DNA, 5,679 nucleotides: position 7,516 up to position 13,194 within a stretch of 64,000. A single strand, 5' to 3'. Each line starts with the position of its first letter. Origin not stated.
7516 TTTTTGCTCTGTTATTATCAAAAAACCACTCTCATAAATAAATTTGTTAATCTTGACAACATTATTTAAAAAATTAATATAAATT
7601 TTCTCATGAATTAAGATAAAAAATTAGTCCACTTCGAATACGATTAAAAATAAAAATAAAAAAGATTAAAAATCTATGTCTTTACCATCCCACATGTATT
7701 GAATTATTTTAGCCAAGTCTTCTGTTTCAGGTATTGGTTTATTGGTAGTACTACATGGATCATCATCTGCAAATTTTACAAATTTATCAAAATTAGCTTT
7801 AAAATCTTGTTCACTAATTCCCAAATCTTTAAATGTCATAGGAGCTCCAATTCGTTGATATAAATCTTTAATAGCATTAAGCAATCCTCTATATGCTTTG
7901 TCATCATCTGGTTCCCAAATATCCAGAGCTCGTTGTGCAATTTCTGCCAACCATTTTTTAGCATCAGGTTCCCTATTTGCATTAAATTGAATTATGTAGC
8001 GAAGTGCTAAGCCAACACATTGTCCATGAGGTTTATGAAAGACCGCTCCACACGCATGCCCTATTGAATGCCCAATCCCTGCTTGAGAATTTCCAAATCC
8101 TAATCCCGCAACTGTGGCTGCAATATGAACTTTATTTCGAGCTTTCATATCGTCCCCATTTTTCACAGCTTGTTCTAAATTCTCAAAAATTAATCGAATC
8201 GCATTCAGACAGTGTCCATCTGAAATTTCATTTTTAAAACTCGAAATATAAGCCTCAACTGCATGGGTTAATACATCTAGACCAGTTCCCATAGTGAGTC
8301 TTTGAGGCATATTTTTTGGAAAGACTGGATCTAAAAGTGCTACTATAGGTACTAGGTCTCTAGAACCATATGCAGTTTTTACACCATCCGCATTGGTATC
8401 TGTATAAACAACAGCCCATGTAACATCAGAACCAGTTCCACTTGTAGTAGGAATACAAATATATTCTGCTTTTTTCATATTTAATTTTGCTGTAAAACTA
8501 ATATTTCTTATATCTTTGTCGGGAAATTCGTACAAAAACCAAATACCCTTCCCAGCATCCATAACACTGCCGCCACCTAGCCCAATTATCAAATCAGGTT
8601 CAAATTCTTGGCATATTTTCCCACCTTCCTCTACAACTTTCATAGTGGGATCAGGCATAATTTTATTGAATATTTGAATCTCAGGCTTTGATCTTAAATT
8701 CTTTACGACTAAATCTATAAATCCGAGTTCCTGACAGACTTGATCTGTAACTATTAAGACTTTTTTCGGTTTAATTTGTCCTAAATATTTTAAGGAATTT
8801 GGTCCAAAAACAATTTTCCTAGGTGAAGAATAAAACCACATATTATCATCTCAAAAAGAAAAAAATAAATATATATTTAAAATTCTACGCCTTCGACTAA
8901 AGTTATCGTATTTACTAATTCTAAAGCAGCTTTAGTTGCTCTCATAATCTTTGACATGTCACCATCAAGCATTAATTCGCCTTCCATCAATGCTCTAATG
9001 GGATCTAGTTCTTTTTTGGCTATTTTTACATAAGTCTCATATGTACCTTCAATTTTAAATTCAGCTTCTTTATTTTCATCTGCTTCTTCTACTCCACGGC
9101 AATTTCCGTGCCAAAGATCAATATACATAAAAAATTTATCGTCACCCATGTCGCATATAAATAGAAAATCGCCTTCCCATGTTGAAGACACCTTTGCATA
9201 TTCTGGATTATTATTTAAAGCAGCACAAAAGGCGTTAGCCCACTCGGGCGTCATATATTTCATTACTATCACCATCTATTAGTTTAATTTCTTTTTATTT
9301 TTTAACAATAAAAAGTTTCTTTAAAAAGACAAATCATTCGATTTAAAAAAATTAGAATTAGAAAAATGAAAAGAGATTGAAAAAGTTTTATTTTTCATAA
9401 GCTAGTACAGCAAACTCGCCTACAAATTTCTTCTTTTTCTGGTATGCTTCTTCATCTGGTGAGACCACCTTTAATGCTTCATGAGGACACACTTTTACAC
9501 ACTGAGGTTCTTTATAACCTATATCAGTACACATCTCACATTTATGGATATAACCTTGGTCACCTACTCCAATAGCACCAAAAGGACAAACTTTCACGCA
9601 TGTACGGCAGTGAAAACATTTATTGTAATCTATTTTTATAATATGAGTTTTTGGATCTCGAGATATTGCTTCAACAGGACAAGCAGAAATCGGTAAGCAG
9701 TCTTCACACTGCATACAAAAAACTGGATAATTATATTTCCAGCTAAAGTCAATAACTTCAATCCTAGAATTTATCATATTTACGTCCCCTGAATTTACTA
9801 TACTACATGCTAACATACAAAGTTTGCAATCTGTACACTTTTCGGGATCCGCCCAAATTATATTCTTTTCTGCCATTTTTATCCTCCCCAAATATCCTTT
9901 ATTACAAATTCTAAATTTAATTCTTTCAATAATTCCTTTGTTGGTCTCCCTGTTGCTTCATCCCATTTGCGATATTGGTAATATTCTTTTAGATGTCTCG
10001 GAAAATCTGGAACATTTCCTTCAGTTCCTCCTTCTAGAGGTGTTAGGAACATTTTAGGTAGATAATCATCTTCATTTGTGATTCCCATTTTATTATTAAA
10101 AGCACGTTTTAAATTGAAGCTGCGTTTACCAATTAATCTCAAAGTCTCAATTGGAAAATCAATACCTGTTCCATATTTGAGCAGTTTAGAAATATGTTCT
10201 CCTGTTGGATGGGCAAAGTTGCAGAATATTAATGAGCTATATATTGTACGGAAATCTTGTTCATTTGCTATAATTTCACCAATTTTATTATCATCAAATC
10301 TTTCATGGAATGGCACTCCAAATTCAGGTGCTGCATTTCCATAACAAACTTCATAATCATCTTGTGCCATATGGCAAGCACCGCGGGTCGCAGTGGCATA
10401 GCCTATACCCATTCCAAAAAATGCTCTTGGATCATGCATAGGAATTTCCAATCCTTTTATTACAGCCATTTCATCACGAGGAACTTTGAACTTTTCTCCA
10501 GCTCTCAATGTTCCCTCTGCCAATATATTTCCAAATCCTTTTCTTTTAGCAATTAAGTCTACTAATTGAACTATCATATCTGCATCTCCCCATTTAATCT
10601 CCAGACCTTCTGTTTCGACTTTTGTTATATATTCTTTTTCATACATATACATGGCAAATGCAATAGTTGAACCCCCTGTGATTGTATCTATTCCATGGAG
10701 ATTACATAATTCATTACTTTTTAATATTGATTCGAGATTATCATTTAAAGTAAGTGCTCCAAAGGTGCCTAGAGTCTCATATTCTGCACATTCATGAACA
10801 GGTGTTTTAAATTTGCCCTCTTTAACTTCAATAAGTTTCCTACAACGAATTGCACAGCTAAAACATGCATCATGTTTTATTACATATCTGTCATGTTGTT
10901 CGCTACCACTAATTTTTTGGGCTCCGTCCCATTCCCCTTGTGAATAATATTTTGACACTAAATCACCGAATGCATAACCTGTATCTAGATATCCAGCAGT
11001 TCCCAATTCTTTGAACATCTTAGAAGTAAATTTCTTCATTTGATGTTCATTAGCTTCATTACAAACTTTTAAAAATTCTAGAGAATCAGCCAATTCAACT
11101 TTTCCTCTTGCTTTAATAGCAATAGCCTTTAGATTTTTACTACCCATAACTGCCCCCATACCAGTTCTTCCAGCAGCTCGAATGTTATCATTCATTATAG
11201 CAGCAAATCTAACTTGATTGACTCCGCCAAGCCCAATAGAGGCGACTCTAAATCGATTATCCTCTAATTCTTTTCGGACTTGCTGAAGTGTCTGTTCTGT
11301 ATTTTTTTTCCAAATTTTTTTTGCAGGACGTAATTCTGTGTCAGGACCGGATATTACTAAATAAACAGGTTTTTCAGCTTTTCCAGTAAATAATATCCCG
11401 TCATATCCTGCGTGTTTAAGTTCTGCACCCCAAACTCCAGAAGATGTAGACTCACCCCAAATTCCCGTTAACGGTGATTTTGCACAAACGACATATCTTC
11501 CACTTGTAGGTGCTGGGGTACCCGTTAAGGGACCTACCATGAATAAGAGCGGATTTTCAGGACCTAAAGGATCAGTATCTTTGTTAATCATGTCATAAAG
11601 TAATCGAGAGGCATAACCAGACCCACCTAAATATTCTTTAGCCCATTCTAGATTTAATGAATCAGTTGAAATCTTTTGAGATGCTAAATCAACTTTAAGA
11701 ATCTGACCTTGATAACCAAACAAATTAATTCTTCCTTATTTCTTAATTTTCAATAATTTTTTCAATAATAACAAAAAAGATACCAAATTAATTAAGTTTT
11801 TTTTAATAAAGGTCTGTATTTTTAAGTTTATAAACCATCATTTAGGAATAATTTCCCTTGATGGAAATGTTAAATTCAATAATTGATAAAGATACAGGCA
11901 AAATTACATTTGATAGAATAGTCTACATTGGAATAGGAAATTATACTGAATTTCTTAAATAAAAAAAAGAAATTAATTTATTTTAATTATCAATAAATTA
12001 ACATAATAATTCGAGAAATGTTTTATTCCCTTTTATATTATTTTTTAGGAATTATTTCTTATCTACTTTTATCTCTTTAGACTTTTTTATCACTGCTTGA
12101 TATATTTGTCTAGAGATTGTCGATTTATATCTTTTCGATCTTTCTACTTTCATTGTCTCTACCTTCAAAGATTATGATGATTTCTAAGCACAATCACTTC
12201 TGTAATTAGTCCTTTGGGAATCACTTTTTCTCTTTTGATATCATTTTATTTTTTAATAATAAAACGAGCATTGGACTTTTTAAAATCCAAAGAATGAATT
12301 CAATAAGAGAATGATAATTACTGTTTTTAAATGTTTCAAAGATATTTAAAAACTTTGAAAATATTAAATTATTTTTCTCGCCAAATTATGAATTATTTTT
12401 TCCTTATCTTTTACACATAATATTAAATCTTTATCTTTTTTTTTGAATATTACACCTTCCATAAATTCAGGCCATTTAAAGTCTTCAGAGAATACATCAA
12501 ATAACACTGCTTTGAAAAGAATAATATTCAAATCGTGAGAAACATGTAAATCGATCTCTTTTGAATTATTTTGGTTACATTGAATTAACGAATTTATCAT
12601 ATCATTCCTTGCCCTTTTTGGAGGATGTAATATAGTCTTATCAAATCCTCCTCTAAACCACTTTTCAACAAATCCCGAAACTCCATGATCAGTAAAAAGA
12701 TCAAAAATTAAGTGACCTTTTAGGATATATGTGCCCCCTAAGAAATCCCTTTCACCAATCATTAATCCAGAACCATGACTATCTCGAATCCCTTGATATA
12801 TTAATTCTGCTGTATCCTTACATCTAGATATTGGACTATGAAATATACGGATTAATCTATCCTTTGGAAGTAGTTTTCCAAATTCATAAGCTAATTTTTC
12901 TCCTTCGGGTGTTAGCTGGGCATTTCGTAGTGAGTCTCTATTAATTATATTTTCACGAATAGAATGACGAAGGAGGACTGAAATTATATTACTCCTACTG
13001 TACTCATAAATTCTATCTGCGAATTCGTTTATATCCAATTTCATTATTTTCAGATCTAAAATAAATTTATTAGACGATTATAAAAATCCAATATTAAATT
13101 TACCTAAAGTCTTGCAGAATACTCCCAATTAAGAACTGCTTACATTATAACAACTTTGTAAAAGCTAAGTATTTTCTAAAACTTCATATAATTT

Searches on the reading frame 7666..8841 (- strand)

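Call 7: search_protein_families(library=pfam, proteins=[window:7666-8841:-])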
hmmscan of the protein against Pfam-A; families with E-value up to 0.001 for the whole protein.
window:7666-8841:- (391 aa): 3 families
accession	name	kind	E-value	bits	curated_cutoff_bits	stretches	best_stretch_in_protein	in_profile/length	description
PF25137.1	ADH_Fe_C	-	4.5e-44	150.9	27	1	184-381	2-191/194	Fe-containing alcohol dehydrogenase family, C-terminal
PF00465.25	Fe-ADH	-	1e-40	139.5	31.3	1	7-172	1-168/168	Iron-containing alcohol dehydrogenase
PF13685.12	Fe-ADH_2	-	7.3e-06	26.5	28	1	18-100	12-93/149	Iron-containing alcohol dehydrogenase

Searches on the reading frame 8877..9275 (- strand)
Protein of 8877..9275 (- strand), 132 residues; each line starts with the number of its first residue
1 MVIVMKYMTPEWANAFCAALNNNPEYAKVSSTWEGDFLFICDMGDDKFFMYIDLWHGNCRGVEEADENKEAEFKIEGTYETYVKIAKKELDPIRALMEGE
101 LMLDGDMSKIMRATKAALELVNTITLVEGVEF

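Call 7: search_protein_families(library=pfam, proteins=[window:8877-9275:-])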
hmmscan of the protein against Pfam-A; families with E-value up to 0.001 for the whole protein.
window:8877-9275:- (132 aa): 1 family
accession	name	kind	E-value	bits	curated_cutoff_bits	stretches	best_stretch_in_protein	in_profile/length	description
PF02036.22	SCP2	-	2.3e-10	41.2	21.3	1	18-113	6-96/101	SCP-2 sterol transfer family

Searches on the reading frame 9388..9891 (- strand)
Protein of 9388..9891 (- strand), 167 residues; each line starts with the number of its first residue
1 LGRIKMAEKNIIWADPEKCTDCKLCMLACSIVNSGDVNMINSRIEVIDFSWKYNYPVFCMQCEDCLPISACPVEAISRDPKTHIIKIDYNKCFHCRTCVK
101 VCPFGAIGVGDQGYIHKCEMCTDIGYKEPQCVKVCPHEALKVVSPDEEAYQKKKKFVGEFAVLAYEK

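Call 3: search_protein_families(library=pfam, proteins=[window:9388-9891:-])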
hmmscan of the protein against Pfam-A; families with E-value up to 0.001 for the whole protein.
window:9388-9891:- (167 aa): 13 families
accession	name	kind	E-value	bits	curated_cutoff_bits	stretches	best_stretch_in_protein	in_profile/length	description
PF12838.12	Fer4_7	-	9.1e-16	58.5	27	1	59-106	2-52/52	4Fe-4S dicluster domain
PF00037.32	Fer4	-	1.1e-13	50.8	21.1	1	85-107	1-23/24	4Fe-4S binding domain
PF12797.12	Fer4_2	-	1.9e-12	46.7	24.5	2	85-104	3-22/22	4Fe-4S binding domain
PF13247.11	Fer4_11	-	4.2e-11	43.4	26.2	1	55-142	6-97/100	4Fe-4S dicluster domain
PF12837.12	Fer4_6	-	8.2e-11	41.8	25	1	84-107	1-24/24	4Fe-4S binding domain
PF13237.11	Fer4_10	-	4.6e-10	39.7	25.5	2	85-136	2-53/53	4Fe-4S dicluster domain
PF14697.11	Fer4_21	-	5.7e-10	39.6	35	1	59-107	8-57/59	4Fe-4S dicluster domain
PF13187.11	Fer4_9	-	7.8e-10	39.1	27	1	59-107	2-52/52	4Fe-4S dicluster domain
PF12800.12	Fer4_4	-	6.7e-08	32.7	24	1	90-105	2-17/17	4Fe-4S binding domain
PF13484.11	Fer4_16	-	1.2e-07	32.9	30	0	91-117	1-26/66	4Fe-4S double cluster binding domain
PF12798.12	Fer4_3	-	6e-05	24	27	0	92-106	1-15/15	4Fe-4S binding domain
PF13183.11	Fer4_8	-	0.00017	22.5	27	0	90-105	3-18/68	4Fe-4S dicluster domain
PF25160.1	LdpA_Fe-S-bd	-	0.00036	20.7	27.6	0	68-108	10-44/49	LdpA Fe-S cluster-binding domain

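Call 4: search_protein_families(library=ncbifam, proteins=[window:9388-9891:-])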
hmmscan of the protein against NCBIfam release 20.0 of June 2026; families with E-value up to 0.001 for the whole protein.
window:9388-9891:- (167 aa): 60 families (the best 25 are shown)
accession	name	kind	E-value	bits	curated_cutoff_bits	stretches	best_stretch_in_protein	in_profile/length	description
NF045766.1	PhenlGlyoxDHPadI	equivalog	4.5e-24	85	700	1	9-146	4-139/443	NADH-dependent phenylglyoxylate dehydrogenase subunit beta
NF009408.0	PRK12769.1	equivalog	2e-18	65.8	1003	1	11-155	4-157/659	formate-dependent uric acid utilization protein AegA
TIGR02951.1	DMSO_dmsB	equivalog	5.7e-18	65.5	214.1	1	13-145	5-153/161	DMSO/selenate family reductase complex B subunit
NF009451.0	PRK12809.1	equivalog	4.9e-16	58.1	1154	1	11-147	4-139/639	formate-dependent uric acid utilization protein YgfT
NF008134.0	PRK10882.1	equivalog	7.7e-16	58.1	263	1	58-141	112-204/329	hydrogenase 2 operon protein HybA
NF007658.0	PRK10330.1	equivalog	8.1e-15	54.8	260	1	11-109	4-106/181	electron transport protein HydN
NF007382.0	PRK09898.1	equivalog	4e-14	52.6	213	2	58-144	122-202/208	ferredoxin-like protein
NF058577.1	FdxA_fam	equivalog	4.5e-12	46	65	2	59-106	9-52/52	4Fe-4S ferredoxin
NF033683.1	di_4Fe-4S_YfhL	equivalog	8.2e-11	42.1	86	1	90-156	7-73/80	YfhL family 4Fe-4S dicluster ferredoxin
TIGR03149.1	cyt_nit_nrfC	equivalog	1.2e-10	41.1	377.6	1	14-143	43-182/225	cytochrome c nitrite reductase Fe-S protein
NF038355.1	FDH3_beta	equivalog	2.5e-10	40.7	240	1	13-122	6-122/180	formate dehydrogenase FDH3 subunit beta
TIGR01582.1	FDH-beta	equivalog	2.8e-10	39.8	334.7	1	58-160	92-196/283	formate dehydrogenase subunit beta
NF038196.1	ferrodoxin_EFR1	subfamily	4.8e-10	39.9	75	1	85-144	180-233/242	EFR1 family ferrodoxin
TIGR01971.1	NuoI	subfamily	3.1e-09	36.5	113.05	1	81-112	72-103/121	NADH-quinone oxidoreductase, chain I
NF041715.1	arsenate_red_ArrB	equivalog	3.2e-09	36.7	450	1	15-110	8-107/233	arsenate respiratory reductase iron-sulfur subunit ArrB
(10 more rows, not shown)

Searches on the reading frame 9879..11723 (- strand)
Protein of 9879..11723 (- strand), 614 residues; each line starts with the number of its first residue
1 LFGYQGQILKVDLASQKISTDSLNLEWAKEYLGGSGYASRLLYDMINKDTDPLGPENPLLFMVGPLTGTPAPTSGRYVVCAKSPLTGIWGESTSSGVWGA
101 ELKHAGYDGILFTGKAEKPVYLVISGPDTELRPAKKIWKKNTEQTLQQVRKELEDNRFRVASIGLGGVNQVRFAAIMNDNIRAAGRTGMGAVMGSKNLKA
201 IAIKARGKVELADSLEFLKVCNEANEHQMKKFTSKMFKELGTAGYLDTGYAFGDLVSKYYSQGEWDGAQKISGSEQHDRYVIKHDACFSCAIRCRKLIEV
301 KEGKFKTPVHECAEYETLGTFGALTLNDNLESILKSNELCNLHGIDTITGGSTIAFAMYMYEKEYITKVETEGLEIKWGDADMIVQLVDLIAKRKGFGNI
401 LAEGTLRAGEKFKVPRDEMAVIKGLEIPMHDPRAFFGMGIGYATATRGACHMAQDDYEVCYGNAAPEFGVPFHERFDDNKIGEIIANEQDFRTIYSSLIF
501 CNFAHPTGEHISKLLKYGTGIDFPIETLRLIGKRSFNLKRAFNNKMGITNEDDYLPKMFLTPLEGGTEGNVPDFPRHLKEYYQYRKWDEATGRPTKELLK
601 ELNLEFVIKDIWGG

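Call 3: search_protein_families(library=pfam, proteins=[window:9879-11723:-])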
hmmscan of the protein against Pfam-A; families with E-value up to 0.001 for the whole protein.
window:9879-11723:- (614 aa): 2 families
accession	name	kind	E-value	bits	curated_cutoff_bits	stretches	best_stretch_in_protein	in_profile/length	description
PF01314.23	AFOR_C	-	3.4e-114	382.4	27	1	221-604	3-385/385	Aldehyde ferredoxin oxidoreductase, domains 2 & 3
PF02730.20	AFOR_N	-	6.7e-76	254.9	29.8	1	6-204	1-197/199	Aldehyde ferredoxin oxidoreductase, N-terminal domain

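Call 4: search_protein_families(library=ncbifam, proteins=[window:9879-11723:-])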
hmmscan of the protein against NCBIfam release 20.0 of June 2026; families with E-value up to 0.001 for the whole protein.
window:9879-11723:- (614 aa): 2 families
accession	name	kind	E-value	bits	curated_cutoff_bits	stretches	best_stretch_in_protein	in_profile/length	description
NF007354.0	PRK09849.1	equivalog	3e-62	211.2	868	2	2-219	6-221/703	aldehyde ferredoxin oxidoreductase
NF040818.1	GAPOR_Arch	equivalog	8.7e-10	37.5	1300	1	7-166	4-178/654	glyceraldehyde-3-phosphate:ferredoxin oxidoreductase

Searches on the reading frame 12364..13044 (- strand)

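Call 3: search_protein_families(library=pfam, proteins=[window:12364-13044:-])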
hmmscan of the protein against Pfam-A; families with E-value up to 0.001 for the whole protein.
window:12364-13044:- (226 aa): 1 family
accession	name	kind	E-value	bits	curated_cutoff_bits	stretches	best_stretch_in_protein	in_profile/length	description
PF00300.27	His_Phos_1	-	6.8e-06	26.3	21.7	1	24-84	3-65/194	Histidine phosphatase superfamily (branch 1)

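Call 4: search_protein_families(library=ncbifam, proteins=[window:12364-13044:-])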
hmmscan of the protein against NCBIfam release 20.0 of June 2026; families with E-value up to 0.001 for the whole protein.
window:12364-13044:- (226 aa): 1 family
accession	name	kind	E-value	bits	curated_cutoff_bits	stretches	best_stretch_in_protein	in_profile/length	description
NF038349.1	dPGM_arch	equivalog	0.00052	19.9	225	1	31-85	14-67/194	2,3-diphosphoglycerate-dependent phosphoglycerate mutase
